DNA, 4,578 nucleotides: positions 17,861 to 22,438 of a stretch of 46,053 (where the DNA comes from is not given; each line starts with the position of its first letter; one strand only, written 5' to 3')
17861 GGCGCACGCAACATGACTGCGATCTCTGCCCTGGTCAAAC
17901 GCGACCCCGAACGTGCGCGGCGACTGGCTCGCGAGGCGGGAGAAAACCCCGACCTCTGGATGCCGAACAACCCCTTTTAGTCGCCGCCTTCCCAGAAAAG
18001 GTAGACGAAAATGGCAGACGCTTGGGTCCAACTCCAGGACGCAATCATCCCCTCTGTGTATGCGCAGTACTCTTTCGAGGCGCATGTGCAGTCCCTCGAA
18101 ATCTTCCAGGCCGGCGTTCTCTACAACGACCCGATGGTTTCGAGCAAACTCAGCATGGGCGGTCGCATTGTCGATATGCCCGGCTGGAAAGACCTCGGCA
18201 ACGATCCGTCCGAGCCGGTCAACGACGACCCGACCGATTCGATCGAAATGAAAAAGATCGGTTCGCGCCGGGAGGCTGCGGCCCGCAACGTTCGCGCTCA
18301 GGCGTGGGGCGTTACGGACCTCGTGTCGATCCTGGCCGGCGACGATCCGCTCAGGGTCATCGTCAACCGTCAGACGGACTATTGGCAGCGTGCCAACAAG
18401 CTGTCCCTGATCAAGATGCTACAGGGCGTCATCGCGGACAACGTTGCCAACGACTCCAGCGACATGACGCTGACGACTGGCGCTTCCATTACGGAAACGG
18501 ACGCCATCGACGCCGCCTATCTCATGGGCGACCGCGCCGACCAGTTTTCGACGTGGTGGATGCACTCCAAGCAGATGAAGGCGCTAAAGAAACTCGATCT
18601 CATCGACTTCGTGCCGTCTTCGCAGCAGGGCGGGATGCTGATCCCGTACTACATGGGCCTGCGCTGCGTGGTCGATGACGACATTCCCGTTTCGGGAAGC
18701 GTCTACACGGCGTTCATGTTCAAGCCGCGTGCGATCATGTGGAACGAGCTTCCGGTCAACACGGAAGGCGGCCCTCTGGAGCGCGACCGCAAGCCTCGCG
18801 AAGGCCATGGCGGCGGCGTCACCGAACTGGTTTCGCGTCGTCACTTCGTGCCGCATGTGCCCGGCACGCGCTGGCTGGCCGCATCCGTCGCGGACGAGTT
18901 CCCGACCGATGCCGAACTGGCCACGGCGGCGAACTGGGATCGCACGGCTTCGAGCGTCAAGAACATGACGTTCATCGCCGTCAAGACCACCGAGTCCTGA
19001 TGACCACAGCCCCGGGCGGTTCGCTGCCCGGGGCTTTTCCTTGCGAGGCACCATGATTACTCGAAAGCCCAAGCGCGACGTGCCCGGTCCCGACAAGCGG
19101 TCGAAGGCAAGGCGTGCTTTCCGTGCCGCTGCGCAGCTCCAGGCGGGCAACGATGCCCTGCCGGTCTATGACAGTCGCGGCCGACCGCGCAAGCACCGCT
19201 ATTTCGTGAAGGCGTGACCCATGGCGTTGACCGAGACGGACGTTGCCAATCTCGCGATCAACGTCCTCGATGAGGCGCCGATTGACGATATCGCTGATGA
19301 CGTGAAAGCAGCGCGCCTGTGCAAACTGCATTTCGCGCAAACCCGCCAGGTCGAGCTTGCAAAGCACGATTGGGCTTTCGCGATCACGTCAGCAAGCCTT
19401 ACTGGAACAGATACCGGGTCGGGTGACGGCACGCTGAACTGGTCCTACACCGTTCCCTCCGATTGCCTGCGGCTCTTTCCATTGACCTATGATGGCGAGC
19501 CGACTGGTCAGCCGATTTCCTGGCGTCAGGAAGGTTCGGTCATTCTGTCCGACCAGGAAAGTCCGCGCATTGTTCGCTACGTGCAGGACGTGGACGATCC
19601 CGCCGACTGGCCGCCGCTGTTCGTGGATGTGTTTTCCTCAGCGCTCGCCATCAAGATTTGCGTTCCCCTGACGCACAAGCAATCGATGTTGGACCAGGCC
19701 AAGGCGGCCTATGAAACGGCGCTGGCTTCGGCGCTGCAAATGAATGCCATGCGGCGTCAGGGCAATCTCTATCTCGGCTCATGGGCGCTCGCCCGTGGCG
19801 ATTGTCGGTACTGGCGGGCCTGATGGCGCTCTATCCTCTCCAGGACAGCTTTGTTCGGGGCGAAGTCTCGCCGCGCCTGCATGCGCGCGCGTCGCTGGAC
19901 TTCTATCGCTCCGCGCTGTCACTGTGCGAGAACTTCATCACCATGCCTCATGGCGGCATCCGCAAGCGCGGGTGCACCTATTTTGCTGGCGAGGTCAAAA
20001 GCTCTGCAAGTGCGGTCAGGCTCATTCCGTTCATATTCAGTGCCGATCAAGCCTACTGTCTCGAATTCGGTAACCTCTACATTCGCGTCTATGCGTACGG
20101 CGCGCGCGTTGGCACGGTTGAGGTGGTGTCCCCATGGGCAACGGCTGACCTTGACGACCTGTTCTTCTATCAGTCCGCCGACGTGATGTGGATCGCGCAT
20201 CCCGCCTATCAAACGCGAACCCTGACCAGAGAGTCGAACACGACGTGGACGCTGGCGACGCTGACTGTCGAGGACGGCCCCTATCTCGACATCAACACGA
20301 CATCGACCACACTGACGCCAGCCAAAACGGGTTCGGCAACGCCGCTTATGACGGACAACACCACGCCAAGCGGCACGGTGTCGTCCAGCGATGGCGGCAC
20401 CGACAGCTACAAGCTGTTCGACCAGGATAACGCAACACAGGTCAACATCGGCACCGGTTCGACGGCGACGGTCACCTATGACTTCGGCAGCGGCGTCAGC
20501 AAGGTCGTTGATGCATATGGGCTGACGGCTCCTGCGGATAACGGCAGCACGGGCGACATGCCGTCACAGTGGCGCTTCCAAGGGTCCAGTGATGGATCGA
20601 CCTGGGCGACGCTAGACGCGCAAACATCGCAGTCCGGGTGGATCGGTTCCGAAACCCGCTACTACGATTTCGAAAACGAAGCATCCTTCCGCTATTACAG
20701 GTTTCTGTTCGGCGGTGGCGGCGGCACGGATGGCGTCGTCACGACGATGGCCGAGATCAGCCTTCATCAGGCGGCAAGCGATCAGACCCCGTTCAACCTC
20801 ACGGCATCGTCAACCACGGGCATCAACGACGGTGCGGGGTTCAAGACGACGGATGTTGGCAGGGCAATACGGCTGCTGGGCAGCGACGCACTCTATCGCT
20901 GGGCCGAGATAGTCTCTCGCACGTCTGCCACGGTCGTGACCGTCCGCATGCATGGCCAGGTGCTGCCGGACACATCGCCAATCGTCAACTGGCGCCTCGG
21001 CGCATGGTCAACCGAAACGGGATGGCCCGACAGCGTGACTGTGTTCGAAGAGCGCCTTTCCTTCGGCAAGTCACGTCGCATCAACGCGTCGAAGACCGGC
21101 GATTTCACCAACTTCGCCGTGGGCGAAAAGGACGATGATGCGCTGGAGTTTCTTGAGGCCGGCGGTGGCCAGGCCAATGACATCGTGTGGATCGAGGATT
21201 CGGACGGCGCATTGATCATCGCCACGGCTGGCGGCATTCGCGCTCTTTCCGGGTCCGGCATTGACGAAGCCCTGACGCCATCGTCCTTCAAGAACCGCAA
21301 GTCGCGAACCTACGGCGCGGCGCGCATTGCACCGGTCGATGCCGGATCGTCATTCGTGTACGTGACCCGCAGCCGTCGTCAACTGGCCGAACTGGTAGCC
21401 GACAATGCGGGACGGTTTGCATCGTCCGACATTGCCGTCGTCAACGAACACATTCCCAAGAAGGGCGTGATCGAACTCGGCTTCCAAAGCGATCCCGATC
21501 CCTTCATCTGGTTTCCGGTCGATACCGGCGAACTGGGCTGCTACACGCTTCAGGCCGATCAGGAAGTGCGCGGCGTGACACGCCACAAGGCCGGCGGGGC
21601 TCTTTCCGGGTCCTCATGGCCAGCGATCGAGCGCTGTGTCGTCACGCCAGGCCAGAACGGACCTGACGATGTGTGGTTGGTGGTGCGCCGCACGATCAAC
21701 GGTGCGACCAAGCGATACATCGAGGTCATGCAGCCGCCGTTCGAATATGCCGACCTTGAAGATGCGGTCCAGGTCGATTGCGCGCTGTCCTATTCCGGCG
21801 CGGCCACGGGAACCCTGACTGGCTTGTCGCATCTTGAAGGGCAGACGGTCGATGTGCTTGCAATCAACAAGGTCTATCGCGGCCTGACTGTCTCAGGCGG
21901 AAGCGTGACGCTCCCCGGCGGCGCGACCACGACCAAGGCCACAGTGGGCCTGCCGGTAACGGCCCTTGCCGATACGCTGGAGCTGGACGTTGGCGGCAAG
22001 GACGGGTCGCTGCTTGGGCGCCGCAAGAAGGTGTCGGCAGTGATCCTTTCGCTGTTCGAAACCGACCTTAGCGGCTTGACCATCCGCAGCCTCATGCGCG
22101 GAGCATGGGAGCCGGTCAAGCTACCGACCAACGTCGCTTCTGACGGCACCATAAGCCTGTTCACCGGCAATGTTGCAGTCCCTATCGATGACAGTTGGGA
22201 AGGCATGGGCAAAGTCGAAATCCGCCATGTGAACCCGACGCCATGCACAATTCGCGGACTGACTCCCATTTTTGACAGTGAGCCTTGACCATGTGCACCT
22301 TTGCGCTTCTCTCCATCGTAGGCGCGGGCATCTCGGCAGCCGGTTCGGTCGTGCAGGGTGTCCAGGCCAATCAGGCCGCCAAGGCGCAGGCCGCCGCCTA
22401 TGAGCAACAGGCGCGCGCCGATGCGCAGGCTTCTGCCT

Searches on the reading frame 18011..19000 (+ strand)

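Call 70: search_protein_families(library=phrogs, proteins=[window:18011-19000:+], max_evalue=0.001)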
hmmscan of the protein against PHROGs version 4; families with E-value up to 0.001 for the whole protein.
window:18011-19000:+ (329 aa): 3 families
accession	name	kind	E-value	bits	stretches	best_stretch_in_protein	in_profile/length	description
phrog_247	-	head and packaging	1e-87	295.6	1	4-327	4-338/351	major head protein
phrog_15288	-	head and packaging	1.4e-26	94.2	1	156-316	2-160/172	major head protein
phrog_19632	-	unknown function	2e-22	80.8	1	7-143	5-138/149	-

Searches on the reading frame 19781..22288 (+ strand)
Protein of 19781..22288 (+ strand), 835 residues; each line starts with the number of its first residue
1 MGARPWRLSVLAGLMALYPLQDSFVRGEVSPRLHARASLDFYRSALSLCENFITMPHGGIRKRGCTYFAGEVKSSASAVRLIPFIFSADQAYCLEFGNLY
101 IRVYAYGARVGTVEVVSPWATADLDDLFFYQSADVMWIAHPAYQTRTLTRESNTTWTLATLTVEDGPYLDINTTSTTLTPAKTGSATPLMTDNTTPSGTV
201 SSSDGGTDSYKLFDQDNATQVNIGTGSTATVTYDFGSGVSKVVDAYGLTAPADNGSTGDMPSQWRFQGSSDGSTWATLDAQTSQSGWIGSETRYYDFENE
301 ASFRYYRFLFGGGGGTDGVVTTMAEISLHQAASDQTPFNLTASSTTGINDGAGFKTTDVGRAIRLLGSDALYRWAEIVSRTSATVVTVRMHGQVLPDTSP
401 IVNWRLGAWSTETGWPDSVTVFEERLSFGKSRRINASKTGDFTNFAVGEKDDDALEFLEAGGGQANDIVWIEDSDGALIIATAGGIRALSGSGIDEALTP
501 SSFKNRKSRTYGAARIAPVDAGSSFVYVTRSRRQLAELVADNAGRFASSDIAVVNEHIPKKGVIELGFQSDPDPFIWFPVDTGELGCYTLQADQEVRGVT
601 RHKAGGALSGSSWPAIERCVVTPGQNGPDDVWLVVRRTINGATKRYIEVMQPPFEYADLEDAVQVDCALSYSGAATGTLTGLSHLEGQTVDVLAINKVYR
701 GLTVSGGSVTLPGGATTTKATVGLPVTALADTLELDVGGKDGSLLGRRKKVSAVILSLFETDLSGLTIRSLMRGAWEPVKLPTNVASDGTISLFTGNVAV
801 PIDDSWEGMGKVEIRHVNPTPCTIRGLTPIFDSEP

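Call 70: search_protein_families(library=phrogs, proteins=[window:19781-22288:+], max_evalue=0.001)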
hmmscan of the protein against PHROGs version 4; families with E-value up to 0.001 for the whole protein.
window:19781-22288:+ (835 aa): 9 families
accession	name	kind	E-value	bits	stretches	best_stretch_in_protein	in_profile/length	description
phrog_376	-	tail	3.2e-182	608.6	1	15-833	2-709/712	tail protein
phrog_15566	-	tail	6.5e-51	174.5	2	400-676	32-303/552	tail protein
phrog_20269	-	unknown function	1e-40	140.9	1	19-186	5-180/374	-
phrog_17517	-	tail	6.7e-19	68.9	1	181-329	10-157/227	tail protein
phrog_38477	-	unknown function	6.5e-13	48.8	1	153-310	72-240/674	-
phrog_16348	-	unknown function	9.7e-12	45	1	169-318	414-569/818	-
phrog_10667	-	unknown function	1.4e-11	44.5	1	181-328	173-324/718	-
phrog_30010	-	unknown function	2e-10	41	1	545-674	202-322/517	-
phrog_33548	-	unknown function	0.00024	20.4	1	215-338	214-335/721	-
